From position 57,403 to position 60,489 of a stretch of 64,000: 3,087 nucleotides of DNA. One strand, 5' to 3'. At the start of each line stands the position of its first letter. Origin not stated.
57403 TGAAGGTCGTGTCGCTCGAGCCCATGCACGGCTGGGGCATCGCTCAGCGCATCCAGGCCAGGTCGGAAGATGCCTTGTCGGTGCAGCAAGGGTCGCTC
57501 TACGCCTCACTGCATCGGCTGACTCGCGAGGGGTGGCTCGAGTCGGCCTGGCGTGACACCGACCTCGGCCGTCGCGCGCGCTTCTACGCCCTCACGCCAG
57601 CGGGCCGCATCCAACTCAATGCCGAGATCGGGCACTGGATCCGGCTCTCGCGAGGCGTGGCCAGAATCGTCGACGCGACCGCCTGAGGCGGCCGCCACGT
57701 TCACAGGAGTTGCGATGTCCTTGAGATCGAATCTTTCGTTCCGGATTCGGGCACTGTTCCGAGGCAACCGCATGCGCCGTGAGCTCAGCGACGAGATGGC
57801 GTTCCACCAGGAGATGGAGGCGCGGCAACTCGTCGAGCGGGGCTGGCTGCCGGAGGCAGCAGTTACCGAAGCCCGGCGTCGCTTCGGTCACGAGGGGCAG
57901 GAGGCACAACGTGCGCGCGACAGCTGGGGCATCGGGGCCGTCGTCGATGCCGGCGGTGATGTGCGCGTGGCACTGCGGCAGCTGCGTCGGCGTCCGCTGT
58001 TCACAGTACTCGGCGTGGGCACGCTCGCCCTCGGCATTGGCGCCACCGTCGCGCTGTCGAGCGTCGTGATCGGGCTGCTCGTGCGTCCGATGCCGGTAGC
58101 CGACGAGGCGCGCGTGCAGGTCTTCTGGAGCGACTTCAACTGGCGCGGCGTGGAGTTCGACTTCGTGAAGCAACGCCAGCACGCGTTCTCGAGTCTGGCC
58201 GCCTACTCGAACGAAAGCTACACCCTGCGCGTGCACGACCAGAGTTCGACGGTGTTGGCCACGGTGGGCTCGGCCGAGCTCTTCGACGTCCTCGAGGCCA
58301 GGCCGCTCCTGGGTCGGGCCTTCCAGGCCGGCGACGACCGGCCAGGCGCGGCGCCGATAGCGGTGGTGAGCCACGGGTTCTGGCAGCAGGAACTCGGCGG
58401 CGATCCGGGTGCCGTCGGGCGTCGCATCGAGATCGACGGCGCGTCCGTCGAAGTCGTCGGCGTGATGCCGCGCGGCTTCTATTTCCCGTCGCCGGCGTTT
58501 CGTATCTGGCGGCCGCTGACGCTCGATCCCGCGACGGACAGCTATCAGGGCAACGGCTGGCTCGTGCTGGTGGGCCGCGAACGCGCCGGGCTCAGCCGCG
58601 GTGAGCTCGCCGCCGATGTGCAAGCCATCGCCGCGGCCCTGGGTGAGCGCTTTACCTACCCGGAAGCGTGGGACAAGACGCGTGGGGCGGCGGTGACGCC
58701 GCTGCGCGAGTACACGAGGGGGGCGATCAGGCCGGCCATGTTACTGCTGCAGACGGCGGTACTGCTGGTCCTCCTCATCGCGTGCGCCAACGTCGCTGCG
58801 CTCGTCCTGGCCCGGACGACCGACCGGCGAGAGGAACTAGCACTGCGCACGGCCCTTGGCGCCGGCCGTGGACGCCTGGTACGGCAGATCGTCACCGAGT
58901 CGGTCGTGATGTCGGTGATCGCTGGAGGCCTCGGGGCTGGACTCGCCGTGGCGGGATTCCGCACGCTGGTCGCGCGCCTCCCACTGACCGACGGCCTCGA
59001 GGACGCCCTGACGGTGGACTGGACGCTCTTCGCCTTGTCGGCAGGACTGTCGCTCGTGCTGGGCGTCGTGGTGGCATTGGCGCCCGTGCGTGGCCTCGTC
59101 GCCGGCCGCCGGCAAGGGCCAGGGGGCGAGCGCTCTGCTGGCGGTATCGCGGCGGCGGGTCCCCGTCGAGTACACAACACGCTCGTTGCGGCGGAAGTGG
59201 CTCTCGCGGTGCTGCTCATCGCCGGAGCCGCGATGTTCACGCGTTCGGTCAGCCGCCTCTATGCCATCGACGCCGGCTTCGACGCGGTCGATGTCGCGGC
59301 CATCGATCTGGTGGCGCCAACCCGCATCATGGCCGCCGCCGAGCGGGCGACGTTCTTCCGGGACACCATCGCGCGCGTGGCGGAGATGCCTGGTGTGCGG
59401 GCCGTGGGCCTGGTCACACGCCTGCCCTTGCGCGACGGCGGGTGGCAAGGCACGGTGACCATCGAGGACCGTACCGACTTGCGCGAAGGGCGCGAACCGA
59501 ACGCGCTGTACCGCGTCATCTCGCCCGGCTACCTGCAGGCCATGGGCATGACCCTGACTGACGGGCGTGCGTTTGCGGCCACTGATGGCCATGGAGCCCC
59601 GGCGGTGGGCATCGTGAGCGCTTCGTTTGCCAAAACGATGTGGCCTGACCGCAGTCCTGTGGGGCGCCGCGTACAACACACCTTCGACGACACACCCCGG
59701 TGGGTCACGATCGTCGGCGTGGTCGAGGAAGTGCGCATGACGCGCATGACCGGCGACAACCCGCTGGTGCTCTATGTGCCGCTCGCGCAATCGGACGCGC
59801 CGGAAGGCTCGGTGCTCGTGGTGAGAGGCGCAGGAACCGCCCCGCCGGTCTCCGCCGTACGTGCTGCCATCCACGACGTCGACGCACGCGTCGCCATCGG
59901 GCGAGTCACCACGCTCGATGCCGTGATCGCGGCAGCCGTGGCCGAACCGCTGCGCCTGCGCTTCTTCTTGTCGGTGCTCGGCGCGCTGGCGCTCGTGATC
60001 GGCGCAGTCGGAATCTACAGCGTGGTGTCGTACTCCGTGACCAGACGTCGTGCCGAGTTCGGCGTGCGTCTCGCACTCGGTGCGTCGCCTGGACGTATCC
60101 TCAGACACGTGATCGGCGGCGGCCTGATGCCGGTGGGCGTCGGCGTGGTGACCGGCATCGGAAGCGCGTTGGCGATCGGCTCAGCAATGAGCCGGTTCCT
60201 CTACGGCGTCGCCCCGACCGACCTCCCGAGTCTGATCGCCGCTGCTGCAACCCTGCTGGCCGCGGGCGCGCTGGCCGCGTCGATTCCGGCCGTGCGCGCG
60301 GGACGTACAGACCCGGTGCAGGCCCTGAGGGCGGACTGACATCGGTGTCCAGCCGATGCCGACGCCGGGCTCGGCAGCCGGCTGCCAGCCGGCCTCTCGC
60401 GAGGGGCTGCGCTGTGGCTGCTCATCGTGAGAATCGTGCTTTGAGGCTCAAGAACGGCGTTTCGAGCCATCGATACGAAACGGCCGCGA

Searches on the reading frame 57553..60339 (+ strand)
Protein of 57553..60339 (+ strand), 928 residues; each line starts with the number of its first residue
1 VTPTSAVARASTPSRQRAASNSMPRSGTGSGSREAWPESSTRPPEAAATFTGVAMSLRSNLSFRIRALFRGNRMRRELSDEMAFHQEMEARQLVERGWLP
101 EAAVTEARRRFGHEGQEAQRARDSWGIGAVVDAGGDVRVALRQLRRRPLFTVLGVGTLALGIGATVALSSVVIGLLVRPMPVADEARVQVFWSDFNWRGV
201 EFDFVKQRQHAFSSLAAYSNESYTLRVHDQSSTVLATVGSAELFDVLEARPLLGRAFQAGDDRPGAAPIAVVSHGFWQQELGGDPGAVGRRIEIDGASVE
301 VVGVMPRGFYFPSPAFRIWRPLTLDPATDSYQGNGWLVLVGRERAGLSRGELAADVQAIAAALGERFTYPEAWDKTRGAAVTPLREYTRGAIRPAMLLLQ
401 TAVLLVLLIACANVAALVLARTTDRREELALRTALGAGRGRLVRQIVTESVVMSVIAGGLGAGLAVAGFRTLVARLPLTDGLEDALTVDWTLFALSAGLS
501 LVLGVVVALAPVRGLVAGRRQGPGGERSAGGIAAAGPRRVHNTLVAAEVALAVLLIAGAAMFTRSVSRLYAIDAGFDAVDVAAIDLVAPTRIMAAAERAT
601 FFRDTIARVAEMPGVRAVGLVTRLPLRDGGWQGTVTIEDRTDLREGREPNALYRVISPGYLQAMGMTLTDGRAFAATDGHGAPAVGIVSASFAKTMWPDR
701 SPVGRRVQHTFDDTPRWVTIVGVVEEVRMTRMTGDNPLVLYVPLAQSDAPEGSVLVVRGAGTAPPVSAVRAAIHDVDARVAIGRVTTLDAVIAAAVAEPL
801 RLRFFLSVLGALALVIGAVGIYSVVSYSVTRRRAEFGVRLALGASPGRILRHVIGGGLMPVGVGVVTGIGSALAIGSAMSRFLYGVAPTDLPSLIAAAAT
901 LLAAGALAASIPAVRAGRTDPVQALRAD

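Call 10: search_protein_families(library=ncbifam, proteins=[window:57553-60339:+], max_evalue=0.00001)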
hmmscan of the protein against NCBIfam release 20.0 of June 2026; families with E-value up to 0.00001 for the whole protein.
window:57553-60339:+ (928 aa): 3 families
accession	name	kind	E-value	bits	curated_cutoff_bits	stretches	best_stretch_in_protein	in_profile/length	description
TIGR03434.1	ADOP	subfamily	6.3e-219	729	622.3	1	136-928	4-803/803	ADOP family duplicated permease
NF007826.0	PRK10535.1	equivalog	5.9e-20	71.1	966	1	653-926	369-646/648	macrolide ABC transporter ATP-binding protein/permease MacB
NF038403.1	perm_prefix_1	domain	1.1e-08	34.8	30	1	64-114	1-51/59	permease prefix domain 1-containing protein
